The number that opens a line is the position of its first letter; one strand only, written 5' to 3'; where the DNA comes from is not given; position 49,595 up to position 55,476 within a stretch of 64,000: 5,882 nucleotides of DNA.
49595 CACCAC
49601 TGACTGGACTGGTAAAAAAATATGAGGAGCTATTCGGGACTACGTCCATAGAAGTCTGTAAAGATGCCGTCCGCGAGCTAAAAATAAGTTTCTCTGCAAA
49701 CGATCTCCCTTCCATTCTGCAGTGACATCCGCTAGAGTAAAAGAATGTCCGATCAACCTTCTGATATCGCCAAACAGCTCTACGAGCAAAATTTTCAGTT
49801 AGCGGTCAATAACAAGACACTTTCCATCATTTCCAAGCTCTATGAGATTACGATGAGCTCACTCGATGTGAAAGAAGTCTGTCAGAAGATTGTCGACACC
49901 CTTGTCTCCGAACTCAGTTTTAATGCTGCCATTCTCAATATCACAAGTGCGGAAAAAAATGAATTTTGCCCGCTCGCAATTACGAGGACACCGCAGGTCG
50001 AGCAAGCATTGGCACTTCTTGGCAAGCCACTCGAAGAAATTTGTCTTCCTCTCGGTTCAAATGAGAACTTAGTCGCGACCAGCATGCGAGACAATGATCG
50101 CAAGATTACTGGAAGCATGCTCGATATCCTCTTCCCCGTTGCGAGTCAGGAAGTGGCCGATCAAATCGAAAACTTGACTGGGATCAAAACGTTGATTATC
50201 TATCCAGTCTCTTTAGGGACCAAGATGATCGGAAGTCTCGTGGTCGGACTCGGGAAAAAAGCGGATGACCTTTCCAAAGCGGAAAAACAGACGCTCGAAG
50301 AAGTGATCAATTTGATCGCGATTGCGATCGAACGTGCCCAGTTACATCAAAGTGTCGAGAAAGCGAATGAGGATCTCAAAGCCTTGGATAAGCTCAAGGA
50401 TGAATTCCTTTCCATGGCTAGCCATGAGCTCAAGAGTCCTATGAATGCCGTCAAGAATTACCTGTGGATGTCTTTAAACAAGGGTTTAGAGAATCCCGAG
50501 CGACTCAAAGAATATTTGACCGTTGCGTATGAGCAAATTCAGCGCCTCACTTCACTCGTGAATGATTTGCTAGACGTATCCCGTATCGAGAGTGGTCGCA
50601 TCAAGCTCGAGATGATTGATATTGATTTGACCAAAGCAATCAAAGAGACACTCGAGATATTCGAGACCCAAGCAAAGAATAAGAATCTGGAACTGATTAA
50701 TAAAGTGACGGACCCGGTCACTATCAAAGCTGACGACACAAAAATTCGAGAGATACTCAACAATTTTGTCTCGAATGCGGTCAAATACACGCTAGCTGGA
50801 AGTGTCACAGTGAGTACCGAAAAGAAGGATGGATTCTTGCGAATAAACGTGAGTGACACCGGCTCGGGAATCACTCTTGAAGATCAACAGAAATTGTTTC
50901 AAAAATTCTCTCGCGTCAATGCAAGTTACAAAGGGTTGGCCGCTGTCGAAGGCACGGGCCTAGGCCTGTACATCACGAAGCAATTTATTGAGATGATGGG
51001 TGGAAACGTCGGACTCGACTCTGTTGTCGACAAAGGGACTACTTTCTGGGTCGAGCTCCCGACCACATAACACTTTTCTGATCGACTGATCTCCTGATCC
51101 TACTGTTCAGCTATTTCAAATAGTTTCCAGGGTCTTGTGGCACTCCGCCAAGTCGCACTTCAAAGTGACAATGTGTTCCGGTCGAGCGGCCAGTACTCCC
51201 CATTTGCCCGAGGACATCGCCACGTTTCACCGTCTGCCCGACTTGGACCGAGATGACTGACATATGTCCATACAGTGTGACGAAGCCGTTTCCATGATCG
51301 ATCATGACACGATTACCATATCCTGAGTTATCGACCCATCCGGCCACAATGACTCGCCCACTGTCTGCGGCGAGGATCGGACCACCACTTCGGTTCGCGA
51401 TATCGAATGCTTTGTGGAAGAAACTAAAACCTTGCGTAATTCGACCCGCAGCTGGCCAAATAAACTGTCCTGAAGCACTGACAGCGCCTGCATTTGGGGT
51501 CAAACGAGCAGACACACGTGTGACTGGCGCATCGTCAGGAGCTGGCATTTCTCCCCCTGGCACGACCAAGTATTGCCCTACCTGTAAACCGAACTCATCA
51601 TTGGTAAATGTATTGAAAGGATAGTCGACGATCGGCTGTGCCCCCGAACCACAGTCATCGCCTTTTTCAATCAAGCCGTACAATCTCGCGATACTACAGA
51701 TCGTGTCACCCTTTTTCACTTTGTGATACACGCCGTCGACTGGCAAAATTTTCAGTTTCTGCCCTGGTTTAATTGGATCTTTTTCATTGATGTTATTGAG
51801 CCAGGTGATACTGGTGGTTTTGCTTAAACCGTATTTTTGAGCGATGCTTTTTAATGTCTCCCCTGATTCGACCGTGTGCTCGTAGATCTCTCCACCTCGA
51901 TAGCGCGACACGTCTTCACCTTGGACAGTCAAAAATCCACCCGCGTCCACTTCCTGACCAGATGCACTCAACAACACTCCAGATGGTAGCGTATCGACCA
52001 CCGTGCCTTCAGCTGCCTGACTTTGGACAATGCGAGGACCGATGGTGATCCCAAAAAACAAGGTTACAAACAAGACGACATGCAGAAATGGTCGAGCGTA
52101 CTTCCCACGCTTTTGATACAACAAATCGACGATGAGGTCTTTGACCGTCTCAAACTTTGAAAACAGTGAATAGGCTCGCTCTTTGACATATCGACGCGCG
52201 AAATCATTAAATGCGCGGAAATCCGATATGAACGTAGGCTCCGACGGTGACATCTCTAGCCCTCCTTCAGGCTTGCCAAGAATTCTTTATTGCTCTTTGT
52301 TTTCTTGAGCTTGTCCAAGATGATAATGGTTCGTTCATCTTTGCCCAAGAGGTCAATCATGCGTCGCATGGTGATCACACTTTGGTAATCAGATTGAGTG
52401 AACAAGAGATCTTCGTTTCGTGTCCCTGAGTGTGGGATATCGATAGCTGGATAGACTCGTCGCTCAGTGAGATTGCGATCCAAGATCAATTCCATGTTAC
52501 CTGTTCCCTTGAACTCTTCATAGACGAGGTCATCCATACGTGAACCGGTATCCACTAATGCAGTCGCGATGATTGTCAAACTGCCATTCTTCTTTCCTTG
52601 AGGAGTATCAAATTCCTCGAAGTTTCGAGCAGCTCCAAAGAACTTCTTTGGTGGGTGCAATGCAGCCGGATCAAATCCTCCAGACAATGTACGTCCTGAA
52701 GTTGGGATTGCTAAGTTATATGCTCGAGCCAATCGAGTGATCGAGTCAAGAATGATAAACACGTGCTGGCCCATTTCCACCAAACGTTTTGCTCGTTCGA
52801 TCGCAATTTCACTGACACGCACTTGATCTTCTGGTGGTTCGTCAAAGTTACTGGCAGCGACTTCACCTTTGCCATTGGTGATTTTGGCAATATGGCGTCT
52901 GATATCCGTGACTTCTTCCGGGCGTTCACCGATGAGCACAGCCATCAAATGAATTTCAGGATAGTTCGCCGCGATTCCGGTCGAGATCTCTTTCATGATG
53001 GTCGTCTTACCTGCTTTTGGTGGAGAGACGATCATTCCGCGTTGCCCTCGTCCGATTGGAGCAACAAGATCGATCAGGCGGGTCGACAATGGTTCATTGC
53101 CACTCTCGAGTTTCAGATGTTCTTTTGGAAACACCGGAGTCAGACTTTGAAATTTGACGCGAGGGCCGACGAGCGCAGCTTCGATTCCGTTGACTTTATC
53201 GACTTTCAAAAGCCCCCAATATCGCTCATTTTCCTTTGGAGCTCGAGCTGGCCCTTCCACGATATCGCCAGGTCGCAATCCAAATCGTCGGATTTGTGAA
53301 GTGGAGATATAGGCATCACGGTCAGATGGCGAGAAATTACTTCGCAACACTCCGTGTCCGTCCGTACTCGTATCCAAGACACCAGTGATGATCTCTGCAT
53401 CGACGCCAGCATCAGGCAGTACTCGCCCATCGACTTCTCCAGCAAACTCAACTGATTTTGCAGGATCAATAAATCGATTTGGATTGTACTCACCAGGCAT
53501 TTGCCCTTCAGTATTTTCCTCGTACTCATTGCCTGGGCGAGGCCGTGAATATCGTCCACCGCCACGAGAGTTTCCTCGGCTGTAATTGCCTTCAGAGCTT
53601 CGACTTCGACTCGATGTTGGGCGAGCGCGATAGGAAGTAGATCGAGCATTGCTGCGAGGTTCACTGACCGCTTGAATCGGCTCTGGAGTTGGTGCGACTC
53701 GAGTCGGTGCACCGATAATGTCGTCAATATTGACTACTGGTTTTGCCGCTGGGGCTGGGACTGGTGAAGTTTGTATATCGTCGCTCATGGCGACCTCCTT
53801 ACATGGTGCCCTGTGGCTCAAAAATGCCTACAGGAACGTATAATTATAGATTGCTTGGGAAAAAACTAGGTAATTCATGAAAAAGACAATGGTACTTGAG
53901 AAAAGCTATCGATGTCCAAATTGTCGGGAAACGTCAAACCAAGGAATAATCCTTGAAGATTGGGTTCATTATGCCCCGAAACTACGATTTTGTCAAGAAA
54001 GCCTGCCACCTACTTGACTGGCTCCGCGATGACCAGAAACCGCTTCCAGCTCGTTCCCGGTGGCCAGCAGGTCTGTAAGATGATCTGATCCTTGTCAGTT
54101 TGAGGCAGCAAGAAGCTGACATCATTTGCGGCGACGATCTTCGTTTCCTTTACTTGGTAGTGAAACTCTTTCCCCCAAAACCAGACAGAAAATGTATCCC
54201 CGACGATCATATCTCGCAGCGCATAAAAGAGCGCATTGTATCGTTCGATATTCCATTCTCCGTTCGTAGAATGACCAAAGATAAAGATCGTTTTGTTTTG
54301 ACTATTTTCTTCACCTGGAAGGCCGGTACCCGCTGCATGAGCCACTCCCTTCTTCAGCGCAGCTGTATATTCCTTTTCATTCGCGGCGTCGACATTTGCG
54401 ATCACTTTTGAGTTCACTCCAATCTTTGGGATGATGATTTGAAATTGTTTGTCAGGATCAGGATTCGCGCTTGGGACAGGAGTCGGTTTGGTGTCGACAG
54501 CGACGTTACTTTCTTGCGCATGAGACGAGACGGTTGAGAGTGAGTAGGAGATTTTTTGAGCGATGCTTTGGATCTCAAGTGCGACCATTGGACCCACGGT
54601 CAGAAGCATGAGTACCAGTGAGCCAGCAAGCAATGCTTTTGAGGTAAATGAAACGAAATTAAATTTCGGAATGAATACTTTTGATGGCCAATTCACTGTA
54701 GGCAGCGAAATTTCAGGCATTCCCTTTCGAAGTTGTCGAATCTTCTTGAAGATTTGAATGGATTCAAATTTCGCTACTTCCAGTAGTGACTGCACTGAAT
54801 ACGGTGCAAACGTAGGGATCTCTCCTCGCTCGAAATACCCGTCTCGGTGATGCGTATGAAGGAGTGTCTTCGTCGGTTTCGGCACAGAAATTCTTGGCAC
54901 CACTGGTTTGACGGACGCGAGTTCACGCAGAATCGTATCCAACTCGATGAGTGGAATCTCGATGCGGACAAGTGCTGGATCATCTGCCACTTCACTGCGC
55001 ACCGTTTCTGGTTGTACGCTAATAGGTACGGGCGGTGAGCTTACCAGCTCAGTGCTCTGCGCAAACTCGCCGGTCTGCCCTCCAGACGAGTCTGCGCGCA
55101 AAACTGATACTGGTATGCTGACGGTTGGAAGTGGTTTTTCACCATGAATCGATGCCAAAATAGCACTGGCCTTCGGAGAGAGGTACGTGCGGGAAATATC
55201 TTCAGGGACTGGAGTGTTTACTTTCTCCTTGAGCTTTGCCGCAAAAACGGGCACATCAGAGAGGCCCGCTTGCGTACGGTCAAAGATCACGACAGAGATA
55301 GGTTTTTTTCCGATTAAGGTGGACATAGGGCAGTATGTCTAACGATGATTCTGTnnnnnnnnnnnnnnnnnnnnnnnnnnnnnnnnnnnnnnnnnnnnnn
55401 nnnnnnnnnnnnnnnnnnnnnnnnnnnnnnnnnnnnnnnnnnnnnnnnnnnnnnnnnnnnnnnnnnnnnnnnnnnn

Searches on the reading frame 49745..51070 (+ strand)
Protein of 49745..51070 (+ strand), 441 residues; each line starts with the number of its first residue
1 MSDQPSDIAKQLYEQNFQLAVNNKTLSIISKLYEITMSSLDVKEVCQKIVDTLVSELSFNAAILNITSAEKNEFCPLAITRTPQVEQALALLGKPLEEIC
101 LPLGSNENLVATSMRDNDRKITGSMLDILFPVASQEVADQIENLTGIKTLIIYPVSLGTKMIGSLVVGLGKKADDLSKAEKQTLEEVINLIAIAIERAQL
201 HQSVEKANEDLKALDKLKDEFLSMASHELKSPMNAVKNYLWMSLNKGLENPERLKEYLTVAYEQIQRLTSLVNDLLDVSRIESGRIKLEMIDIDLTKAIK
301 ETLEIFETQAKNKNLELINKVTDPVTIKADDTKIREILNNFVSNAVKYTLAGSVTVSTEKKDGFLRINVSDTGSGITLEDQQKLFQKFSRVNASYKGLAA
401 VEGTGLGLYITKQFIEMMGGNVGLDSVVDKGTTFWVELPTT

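Call 65: search_protein_families(library=pfam, proteins=[window:49745-51070:+], max_evalue=0.0001)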
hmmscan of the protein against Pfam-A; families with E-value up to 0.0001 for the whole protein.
window:49745-51070:+ (441 aa): 3 families
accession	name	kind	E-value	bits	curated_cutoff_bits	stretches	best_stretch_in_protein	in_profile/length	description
PF02518.31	HATPase_c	-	9.9e-27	94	26.4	1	330-440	2-109/111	Histidine kinase-, DNA gyrase B-, and HSP90-like ATPase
PF00512.31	HisKA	-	4.1e-17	62.4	26.9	1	218-284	2-66/66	His Kinase A (phospho-acceptor) domain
PF13185.12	GAF_2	-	1.7e-05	25.5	28.6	1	40-196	2-136/136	GAF domain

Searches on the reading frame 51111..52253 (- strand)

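Call 65: search_protein_families(library=pfam, proteins=[window:51111-52253:-], max_evalue=0.0001)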
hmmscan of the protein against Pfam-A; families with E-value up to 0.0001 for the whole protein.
window:51111-52253:- (380 aa): 2 families
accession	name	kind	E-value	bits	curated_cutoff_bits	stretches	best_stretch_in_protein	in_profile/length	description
PF01551.29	Peptidase_M23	-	5.8e-33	113.4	28.7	1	279-375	2-96/96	Peptidase family M23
PF01476.26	LysM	-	7.3e-17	61.5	20.9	1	126-169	1-42/43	LysM domain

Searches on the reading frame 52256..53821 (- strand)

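Call 65: search_protein_families(library=pfam, proteins=[window:52256-53821:-], max_evalue=0.0001)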
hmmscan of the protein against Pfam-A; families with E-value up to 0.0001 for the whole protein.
window:52256-53821:- (521 aa): 2 families
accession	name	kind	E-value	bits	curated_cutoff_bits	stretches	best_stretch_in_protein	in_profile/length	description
PF00006.31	ATP-synt_ab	-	1.8e-28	100.1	29.5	1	248-465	3-211/213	ATP synthase alpha/beta family, nucleotide-binding domain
PF07497.18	Rho_RNA_bind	-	3.2e-24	85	27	1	146-214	2-71/73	Rho termination factor, RNA-binding domain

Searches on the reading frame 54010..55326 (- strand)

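Call 65: search_protein_families(library=pfam, proteins=[window:54010-55326:-], max_evalue=0.0001)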
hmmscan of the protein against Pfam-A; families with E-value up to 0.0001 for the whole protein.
window:54010-55326:- (438 aa): 1 family
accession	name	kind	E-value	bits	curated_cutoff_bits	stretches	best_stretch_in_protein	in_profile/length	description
PF04203.18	Sortase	-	1.4e-18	67.3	26.6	1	297-437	1-125/125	Sortase domain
